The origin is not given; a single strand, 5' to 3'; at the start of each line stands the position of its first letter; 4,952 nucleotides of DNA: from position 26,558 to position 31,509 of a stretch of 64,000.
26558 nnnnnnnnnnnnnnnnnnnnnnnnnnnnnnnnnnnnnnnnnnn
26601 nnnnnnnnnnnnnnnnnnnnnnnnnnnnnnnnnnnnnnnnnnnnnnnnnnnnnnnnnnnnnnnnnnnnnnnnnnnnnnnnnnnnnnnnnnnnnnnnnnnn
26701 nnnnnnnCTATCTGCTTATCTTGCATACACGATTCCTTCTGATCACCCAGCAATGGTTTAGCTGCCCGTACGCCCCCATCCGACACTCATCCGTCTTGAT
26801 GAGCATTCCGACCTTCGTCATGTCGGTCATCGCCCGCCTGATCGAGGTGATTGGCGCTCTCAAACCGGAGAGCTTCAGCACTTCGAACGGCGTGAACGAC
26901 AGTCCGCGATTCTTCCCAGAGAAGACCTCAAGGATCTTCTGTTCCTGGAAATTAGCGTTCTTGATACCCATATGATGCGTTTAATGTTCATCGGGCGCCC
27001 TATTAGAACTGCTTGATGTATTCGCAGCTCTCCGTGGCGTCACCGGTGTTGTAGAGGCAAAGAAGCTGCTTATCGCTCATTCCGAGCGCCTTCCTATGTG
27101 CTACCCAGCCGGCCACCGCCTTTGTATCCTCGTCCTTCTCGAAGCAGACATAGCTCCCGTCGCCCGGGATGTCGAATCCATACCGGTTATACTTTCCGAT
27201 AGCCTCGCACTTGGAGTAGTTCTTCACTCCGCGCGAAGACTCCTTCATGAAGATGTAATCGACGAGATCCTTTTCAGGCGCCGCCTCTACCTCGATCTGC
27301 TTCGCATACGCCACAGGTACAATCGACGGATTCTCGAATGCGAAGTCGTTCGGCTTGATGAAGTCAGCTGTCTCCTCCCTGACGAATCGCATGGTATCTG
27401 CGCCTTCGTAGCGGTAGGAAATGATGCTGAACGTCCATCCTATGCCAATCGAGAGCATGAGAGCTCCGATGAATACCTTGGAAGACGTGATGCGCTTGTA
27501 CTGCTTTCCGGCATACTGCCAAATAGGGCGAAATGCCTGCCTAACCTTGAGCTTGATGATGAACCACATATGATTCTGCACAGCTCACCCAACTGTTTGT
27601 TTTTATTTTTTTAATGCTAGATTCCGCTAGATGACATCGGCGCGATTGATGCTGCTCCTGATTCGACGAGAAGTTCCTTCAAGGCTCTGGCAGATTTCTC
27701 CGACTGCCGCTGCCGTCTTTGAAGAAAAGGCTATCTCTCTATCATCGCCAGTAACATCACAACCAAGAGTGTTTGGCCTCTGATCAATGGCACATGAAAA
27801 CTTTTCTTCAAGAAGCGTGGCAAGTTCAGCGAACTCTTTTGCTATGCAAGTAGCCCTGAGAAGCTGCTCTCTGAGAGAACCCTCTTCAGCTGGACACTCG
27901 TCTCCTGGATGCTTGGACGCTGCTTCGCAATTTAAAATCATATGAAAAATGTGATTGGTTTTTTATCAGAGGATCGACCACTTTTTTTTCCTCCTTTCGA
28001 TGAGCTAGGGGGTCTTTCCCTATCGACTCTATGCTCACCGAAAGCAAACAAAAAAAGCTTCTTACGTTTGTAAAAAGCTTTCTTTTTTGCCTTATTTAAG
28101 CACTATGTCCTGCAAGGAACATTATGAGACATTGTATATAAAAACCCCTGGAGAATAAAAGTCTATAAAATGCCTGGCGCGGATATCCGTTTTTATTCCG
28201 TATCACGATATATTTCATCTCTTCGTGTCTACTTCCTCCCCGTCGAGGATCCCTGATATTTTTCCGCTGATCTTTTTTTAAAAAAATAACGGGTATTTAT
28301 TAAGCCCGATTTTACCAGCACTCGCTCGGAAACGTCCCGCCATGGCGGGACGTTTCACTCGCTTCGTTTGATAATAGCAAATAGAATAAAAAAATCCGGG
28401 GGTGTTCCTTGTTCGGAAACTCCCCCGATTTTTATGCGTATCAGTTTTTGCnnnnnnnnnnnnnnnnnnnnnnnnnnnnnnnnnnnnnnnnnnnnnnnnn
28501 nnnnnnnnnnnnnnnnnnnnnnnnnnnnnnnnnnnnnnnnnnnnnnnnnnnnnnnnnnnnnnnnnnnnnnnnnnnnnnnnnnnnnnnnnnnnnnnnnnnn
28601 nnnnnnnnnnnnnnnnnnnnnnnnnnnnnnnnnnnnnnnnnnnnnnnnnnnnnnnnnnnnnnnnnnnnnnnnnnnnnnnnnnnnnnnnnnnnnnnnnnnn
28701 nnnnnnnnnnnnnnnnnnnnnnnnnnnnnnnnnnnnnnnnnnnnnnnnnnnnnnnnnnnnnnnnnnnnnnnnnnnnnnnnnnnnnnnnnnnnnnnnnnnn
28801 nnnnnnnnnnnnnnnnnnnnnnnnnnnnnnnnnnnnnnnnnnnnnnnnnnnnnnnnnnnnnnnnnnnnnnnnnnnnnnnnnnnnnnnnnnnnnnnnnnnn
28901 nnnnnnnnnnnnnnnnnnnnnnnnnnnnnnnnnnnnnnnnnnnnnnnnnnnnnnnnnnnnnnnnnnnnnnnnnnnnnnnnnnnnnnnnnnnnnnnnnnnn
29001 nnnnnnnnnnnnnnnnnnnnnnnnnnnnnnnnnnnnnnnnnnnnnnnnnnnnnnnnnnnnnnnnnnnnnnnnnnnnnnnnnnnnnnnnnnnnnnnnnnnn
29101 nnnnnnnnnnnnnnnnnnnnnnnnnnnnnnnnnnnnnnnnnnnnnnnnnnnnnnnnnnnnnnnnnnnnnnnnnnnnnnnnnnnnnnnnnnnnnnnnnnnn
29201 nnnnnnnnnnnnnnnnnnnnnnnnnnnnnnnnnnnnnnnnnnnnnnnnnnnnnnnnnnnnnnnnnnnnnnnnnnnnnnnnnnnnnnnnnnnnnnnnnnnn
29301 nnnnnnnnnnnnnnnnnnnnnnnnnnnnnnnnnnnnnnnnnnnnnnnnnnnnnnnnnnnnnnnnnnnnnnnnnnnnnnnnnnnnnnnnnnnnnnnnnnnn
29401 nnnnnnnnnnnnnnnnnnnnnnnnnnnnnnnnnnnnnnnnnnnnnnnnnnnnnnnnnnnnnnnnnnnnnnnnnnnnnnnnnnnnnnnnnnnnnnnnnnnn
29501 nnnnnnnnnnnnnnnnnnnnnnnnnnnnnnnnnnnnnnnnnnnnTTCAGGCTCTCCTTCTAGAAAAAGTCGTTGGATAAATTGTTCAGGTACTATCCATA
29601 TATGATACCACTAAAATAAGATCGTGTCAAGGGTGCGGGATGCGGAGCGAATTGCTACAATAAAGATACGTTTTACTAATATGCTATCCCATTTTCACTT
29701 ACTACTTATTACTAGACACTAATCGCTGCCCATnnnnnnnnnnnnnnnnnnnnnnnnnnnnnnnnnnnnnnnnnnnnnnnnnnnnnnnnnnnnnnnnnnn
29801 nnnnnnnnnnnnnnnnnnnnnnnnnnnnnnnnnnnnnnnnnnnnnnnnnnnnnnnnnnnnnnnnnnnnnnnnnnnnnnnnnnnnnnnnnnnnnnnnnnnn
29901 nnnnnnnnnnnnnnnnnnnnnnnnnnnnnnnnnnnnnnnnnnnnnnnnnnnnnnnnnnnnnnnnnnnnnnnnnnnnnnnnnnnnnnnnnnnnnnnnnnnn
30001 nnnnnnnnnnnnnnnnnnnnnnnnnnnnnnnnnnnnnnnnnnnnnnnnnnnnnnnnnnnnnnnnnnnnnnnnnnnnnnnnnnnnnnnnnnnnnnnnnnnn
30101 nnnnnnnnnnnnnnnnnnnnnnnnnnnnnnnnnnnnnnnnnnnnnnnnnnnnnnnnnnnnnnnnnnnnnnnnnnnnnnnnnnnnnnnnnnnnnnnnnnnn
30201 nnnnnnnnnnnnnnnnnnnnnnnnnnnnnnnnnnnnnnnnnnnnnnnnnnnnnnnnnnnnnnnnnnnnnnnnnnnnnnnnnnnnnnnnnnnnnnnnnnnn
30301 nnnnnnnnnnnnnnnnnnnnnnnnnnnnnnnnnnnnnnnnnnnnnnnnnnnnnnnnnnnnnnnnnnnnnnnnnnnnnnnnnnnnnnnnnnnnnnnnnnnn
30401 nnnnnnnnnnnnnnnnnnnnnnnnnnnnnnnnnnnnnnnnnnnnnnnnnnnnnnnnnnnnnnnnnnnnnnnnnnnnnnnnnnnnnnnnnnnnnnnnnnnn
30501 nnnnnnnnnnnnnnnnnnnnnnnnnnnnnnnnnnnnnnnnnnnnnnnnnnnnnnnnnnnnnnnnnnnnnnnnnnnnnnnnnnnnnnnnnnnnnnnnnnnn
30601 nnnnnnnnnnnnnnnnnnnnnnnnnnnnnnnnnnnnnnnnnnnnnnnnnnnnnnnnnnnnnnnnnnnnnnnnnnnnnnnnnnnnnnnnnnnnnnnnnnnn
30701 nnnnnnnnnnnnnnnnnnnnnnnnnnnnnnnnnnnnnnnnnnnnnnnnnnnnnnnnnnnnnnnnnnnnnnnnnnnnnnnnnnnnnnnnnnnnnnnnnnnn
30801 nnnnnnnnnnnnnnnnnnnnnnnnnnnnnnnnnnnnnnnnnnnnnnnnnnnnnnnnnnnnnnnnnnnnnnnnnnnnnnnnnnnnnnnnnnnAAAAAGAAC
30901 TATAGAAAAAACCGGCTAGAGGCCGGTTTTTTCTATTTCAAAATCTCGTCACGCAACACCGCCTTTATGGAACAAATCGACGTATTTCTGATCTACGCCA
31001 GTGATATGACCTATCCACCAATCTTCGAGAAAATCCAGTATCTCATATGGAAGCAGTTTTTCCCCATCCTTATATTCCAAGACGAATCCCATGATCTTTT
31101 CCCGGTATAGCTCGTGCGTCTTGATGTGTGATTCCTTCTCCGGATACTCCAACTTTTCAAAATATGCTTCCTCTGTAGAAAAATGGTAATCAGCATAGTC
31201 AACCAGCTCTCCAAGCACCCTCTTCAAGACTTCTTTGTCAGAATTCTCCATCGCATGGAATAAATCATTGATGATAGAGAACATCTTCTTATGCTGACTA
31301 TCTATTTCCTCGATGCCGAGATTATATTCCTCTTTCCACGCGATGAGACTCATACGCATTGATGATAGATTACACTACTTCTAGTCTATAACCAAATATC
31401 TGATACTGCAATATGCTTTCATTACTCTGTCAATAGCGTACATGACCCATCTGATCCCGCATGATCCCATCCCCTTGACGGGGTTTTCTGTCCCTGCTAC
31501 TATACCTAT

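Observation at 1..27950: A ~28-kb phage/prophage module fills the left 44% of the window, with no integrase visible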

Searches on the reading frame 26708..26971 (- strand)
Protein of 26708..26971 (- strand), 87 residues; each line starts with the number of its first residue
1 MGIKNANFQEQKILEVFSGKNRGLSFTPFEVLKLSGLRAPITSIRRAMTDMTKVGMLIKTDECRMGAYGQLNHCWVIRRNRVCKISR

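Call 53: search_protein_families(library=pfam, proteins=[window:26708-26971:-], max_evalue=0.05)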
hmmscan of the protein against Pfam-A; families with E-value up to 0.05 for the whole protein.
window:26708-26971:- (87 aa): 0 families

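Call 88: search_protein_families(library=phrogs, proteins=[window:26708-26971:-], max_evalue=0.01)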
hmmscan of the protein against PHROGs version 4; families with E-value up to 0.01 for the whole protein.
window:26708-26971:- (87 aa): 1 family
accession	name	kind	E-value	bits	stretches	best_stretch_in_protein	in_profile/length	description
phrog_9069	-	unknown function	3.4e-16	60.3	1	5-77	26-98/99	-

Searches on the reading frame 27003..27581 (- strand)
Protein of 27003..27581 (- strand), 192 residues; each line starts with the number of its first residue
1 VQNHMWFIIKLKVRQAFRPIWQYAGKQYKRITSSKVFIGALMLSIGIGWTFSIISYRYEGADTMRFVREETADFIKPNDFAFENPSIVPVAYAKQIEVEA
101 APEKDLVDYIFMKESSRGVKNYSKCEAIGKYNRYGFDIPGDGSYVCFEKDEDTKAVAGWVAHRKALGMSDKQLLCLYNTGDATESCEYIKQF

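Call 13: search_protein_families(library=pfam, proteins=[window:27003-27581:-], max_evalue=0.01)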
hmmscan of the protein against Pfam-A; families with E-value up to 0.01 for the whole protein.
window:27003-27581:- (192 aa): 0 families

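Call 17: search_protein_families(library=phrogs, proteins=[window:27003-27581:-], max_evalue=0.01)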
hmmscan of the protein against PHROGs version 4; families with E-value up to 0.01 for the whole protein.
window:27003-27581:- (192 aa): 0 families

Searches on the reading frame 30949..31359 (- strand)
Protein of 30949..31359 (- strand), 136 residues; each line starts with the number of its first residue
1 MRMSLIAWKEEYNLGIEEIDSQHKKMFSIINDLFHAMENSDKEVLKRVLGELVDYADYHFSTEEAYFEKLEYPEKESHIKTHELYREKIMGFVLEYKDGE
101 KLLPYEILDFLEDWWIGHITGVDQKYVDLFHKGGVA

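Call 18: search_protein_families(library=phrogs, proteins=[window:30949-31359:-], max_evalue=0.01)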
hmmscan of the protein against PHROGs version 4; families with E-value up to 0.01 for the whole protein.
window:30949-31359:- (136 aa): 0 families

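Call 37: search_protein_families(library=pfam, proteins=[window:30949-31359:-], max_evalue=0.001)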
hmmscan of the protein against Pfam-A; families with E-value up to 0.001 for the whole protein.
window:30949-31359:- (136 aa): 1 family
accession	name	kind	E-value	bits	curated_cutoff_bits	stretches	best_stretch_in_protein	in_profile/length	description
PF01814.28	Hemerythrin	-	1.2e-14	55.4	25.3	1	15-128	2-125/127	Hemerythrin HHE cation binding domain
